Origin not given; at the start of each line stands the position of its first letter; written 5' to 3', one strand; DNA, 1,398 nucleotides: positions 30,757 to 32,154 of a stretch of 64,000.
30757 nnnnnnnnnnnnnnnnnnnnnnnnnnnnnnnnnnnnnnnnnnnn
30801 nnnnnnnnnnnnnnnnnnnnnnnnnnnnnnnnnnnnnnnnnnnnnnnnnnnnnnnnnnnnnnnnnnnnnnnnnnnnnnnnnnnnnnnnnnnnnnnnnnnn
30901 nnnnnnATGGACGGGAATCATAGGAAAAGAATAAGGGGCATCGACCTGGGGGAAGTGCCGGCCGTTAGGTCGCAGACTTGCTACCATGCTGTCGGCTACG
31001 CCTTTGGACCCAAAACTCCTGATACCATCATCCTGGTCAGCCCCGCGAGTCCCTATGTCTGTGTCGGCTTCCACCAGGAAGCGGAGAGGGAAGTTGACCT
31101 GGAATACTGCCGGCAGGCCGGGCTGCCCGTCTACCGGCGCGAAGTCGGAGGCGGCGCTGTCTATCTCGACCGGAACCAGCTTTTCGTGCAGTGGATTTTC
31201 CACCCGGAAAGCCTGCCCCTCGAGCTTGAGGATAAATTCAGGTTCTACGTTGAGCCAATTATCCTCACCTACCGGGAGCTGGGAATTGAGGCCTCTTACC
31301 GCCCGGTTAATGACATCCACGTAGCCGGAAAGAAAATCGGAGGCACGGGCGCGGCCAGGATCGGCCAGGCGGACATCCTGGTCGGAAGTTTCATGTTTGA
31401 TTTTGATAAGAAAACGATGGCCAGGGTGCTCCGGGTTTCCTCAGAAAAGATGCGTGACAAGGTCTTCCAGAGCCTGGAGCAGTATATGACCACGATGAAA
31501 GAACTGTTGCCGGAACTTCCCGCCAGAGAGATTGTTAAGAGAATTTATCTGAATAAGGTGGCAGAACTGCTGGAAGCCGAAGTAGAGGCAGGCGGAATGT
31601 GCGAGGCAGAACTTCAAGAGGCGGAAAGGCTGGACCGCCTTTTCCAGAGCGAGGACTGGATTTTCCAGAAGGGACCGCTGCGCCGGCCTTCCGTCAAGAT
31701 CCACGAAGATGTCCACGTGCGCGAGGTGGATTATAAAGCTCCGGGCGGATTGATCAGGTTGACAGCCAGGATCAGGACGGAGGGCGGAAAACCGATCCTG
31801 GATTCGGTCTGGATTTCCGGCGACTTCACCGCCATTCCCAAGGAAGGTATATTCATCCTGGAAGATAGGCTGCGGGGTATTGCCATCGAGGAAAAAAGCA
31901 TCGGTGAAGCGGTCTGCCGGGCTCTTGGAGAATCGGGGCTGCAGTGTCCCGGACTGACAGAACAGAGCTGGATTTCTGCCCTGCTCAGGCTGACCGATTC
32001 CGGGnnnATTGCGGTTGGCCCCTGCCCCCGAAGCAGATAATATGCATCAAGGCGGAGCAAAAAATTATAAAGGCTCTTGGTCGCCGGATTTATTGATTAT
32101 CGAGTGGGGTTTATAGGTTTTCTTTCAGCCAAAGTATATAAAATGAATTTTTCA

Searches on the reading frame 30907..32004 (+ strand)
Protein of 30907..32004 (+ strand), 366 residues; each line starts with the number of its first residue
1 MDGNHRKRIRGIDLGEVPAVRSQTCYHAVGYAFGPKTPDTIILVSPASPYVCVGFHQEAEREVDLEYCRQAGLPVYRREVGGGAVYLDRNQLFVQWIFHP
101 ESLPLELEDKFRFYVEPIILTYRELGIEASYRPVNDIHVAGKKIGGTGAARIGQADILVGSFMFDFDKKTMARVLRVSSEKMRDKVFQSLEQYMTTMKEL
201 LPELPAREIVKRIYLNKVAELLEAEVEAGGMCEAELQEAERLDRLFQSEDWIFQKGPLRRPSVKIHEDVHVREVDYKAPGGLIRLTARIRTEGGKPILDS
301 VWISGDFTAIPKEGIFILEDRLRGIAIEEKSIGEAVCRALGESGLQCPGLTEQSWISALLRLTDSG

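Call 7: search_protein_families(library=pfam, proteins=[window:30907-32004:+], max_evalue=0.001)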
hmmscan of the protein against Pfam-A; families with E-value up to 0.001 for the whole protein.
window:30907-32004:+ (366 aa): 1 family
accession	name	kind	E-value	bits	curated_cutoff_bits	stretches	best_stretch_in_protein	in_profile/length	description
PF21948.1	LplA-B_cat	-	2.5e-38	132.5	27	1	36-213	20-195/200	Lipoyl protein ligase A/B catalytic domain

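Call 65: search_solved_structures(query=window:30907-32004:+, max_evalue=0.001)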
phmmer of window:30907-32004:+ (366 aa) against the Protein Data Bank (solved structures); distinct sequences matched with E-value up to 0.001: 9.
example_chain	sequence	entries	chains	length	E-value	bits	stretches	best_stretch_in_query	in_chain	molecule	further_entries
1vqz_A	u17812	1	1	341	2.7e-24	89.1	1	37-334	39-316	lipoate-protein ligase, putative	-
6jom_A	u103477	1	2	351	6.5e-20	74.7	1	36-204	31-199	Lipoate--protein ligase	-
5ij6_A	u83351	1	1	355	3.7e-18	68.9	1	41-335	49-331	Lipoate--protein ligase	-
2ars_A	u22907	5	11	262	3.3e-16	62.5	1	50-258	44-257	Lipoate-protein ligase A | PUTATIVE LIPOATE PROTEIN LIGASE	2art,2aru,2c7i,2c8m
3r07_A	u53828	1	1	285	4.1e-16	62.2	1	50-258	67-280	Lipoate-protein ligase A subunit 1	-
5iby_A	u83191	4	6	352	8.1e-14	54.7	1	40-257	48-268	Lipoate--protein ligase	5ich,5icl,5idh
8cri_A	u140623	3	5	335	2.6e-13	53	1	41-257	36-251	lipoate--protein ligase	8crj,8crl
3r07_C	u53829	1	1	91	4.1e-06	29.3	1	274-359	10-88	Putative lipoate-protein ligase A subunit 2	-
2e5a_A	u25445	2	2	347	0.00013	24.3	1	45-199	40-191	Lipoyltransferase 1 | Lipoyltransferase 1, mitochondrial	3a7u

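Call 92: search_protein_families(library=ncbifam, proteins=[window:30907-32004:+], max_evalue=0.00001)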
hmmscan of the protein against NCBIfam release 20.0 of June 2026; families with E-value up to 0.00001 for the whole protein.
window:30907-32004:+ (366 aa): 5 families
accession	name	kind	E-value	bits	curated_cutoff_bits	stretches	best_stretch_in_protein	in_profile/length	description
TIGR00545.2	lipoyltrans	equivalog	8.4e-37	126.9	280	1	39-336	29-306/328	lipoate--protein ligase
NF053751.1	LplAB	exception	1.2e-30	106.7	550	1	42-252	134-344/348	lipoate-protein ligase LplAB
NF053790.1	LplA_LipA_fuse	exception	2.5e-28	99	800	1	31-332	24-299/606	bifunctional lipoate--protein ligase/lipoyl synthase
NF053750.1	LplA_large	exception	2.1e-26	92.8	480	1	36-255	28-248/248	lipoate-protein ligase large subunit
NF053749.1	LplB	equivalog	2.4e-07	30.9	65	1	275-353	2-76/86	lipoate-protein ligase small subunit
